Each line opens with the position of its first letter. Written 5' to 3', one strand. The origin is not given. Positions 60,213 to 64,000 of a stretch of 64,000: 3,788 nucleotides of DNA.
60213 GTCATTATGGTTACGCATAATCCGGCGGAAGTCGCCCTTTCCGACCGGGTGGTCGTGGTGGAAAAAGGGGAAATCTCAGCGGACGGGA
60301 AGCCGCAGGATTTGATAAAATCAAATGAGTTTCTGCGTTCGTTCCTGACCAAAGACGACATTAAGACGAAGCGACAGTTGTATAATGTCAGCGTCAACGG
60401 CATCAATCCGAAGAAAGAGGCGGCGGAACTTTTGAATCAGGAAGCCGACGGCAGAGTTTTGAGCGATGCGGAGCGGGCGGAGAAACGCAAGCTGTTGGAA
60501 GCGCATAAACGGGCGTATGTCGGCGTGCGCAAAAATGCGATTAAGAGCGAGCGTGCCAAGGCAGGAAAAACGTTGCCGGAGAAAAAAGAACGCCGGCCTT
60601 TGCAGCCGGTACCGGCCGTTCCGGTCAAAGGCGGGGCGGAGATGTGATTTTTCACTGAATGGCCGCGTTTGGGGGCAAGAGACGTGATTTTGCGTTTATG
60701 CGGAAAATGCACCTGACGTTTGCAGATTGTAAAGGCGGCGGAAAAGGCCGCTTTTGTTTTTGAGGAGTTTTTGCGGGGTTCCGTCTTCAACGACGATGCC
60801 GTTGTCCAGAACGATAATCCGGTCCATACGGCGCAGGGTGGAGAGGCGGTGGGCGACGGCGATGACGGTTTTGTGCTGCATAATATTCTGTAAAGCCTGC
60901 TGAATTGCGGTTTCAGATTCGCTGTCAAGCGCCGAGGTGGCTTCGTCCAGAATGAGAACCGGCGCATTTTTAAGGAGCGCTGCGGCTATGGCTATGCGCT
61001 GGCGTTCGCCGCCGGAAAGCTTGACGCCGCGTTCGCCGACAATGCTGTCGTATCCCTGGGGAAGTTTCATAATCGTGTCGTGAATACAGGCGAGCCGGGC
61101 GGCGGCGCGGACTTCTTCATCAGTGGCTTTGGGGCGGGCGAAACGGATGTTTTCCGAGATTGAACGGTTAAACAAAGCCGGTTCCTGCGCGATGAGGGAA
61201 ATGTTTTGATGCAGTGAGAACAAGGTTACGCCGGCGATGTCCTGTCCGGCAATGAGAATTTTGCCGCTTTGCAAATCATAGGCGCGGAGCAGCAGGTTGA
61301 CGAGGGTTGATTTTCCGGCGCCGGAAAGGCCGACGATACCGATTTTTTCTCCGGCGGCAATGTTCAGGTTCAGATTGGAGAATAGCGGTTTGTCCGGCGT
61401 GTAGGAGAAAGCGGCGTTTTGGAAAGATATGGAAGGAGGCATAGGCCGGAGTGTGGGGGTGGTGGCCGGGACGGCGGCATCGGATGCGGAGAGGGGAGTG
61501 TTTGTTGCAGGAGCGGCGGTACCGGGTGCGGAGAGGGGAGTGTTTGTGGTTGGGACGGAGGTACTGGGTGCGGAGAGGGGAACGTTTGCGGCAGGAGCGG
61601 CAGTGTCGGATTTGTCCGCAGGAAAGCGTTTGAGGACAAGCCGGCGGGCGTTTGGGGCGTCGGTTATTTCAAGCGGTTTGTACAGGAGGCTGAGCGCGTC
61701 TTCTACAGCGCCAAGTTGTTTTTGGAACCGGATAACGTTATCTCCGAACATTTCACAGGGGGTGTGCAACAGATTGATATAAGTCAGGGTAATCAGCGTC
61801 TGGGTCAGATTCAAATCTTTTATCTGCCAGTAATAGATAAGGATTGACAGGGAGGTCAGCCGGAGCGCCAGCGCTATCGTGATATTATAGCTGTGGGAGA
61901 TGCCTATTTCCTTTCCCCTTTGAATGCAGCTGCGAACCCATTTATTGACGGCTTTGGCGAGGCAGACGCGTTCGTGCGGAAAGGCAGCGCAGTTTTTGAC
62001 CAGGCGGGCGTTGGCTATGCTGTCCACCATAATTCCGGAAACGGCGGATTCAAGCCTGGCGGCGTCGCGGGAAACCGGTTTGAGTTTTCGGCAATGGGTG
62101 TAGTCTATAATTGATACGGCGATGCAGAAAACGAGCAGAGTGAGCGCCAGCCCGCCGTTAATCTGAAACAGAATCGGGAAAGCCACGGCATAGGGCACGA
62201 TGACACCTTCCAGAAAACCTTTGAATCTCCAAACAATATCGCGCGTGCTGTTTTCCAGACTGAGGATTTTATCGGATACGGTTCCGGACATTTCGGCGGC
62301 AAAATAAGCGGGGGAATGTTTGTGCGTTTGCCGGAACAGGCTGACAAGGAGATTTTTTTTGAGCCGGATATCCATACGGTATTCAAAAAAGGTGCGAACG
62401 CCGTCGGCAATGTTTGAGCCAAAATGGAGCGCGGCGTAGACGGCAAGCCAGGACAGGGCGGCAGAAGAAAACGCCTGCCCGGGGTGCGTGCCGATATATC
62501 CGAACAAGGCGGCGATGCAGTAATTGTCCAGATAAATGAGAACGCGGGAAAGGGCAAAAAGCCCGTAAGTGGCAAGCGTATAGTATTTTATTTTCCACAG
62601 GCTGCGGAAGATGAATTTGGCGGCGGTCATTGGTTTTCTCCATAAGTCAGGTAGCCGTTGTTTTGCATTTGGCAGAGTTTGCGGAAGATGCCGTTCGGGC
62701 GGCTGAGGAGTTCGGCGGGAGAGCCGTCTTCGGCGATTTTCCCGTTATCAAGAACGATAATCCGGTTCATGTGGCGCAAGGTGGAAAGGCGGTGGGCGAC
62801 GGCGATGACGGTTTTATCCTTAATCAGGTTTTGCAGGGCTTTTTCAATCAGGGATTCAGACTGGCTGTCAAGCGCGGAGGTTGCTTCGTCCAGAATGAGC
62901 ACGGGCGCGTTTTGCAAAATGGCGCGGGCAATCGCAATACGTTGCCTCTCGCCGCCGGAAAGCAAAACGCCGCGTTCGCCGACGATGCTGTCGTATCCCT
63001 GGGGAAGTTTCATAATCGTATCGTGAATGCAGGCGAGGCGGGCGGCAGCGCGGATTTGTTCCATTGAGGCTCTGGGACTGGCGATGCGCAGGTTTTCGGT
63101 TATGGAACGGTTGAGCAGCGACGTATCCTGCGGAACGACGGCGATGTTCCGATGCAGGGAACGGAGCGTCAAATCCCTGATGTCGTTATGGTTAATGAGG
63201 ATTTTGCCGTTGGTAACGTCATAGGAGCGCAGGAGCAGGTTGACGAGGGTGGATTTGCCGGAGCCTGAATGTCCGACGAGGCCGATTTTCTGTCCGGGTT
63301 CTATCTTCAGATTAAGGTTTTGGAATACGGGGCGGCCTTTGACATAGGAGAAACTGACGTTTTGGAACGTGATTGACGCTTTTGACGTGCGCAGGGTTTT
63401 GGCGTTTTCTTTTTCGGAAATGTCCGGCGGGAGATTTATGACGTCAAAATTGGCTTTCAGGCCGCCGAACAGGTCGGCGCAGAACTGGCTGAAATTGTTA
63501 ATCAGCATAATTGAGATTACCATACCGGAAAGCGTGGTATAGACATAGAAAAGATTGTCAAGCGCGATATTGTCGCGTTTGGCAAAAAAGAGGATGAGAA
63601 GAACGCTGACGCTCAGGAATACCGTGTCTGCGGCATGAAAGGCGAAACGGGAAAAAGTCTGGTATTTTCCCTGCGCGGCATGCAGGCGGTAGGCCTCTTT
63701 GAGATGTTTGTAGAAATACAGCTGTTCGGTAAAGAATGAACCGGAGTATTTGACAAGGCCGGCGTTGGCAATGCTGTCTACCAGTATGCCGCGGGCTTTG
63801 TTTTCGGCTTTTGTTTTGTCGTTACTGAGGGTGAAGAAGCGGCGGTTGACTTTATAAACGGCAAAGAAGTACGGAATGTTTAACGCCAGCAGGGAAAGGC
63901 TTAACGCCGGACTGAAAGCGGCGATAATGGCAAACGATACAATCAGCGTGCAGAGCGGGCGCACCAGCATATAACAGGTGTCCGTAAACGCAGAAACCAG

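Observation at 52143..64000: Accessory cluster of secreted and hypothetical proteins, GNAT and HD enzymes, a small ORF with strong RBS, and three ABC exporter genes: candidate uncharacterised secretion or peptide-export system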

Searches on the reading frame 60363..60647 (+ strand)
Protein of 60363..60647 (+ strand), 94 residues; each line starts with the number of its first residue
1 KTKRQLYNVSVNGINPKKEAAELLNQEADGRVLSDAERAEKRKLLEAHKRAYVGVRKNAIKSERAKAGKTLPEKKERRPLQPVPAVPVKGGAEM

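Call 68: search_protein_families(library=pfam, proteins=[window:60363-60647:+], max_evalue=1)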
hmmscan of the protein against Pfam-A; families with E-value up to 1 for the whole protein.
window:60363-60647:+ (94 aa): 1 family
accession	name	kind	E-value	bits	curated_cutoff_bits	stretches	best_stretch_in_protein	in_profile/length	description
PF00850.24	Hist_deacetyl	-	0.17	11.7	27.9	1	24-67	21-60/298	Histone deacetylase domain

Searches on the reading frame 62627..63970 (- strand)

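Call 3: search_protein_families(library=pfam, proteins=[window:62627-63970:-], max_evalue=0.01)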
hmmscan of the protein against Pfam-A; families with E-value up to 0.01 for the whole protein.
window:62627-63970:- (447 aa): 12 families
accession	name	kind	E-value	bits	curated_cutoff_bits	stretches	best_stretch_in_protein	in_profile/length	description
PF00005.33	ABC_tran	-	7.8e-35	120.9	25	1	217-365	2-137/137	ABC transporter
PF00664.28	ABC_membrane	-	7.3e-10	39.4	28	1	1-130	121-246/274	ABC transporter transmembrane region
PF02463.25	SMC_N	-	9.2e-09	35.5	40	1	257-406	111-210/220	RecF/RecN/SMC N terminal domain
PF13191.12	AAA_16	-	2.9e-05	25.1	32.6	1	231-382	29-159/167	AAA ATPase domain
PF03193.22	RsgA_GTPase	-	4.1e-05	23.9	30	1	187-257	68-137/174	RsgA GTPase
PF13401.12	AAA_22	-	0.00019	22.2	27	1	231-367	10-96/130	AAA domain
PF03266.21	NTPase_1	-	0.00057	20.2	23.9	0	330-411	71-151/168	NTPase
PF13555.12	AAA_29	-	0.0027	17.8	27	1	216-243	12-39/61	P-loop containing region of AAA domain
PF19263.5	DUF5906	-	0.0028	18.7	27.6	0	231-284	1-56/114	Family of unknown function (DUF5906)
PF01926.29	MMR_HSR1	-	0.0044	17.6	21.9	0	228-252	1-24/113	50S ribosome-binding GTPase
PF00270.35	DEAD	-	0.0044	17.2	26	1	225-388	13-153/167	DEAD/DEAH box helicase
PF13671.12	AAA_33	-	0.0063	17.3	27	0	231-292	4-61/143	AAA domain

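Call 4: search_protein_families(library=ncbifam, proteins=[window:62627-63970:-], max_evalue=0.01)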
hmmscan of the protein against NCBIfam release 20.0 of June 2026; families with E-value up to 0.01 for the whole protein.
window:62627-63970:- (447 aa): 194 families (the best 25 are shown)
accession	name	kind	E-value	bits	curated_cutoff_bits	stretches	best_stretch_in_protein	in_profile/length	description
NF010178.0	PRK13657.1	equivalog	1.1e-92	311.4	733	1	16-436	151-570/588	glucan ABC transporter ATP-binding protein/ permease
TIGR02203.1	MsbA_lipidA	equivalog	2.9e-91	306.7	602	1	2-438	136-571/572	lipid A export permease/ATP-binding protein MsbA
NF052233.1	CphA_assoc_ABC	equivalog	5.5e-90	302.8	880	1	170-437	479-744/766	cyanophycin metabolism-associated ABC transporter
NF045513.1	HepA_fam_ABC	equivalog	4.4e-89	299.5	725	1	6-437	179-610/610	heterocyst formation ABC transporter subunit HepA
TIGR01846.1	type_I_sec_HlyB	subfamily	4.6e-88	296.2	725.55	1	9-437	266-693/694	type I secretion system permease/ATPase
TIGR02204.1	MsbA_rel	hypoth_equivalog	9e-88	295.4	780.4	1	3-436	140-575/576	ABC transporter, permease/ATP-binding protein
NF008381.0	PRK11176.1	equivalog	2.7e-82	277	867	1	9-437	153-580/582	lipid A ABC transporter ATP-binding protein/permease MsbA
TIGR00958.1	3a01208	subfamily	1.1e-79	268.5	874.6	1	2-432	282-710/711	antigen peptide transporter 2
TIGR03375.1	type_I_sec_LssB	subfamily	3.4e-76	257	693.1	1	10-423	276-690/696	type I secretion system permease/ATPase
TIGR01192.1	chvA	subfamily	4.1e-75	253.5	585.4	1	9-435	144-569/585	glucan export ABC transporter ATP-binding protein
TIGR03796.1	NHLM_micro_ABC1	equivalog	7e-74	249.3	853.3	1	7-433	279-709/710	NHLP family bacteriocin export ABC transporter peptidase/permease/ATPase subunit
NF008364.0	PRK11160.1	equivalog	1.1e-68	232.3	630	1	9-432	144-571/575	heme ABC transporter ATP-binding protein/permease CydC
TIGR02857.1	CydD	equivalog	1.3e-67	228.9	435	1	183-407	305-529/529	thiol reductant ABC exporter subunit CydD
TIGR01193.1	bacteriocin_ABC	subfamily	2.9e-67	227.7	523.85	1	10-434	285-707/708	peptide cleavage/export ABC transporter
NF008055.0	PRK10789.1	equivalog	3.3e-67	227.3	845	1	189-436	324-571/590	SmdA family multidrug ABC transporter permease/ATP-binding protein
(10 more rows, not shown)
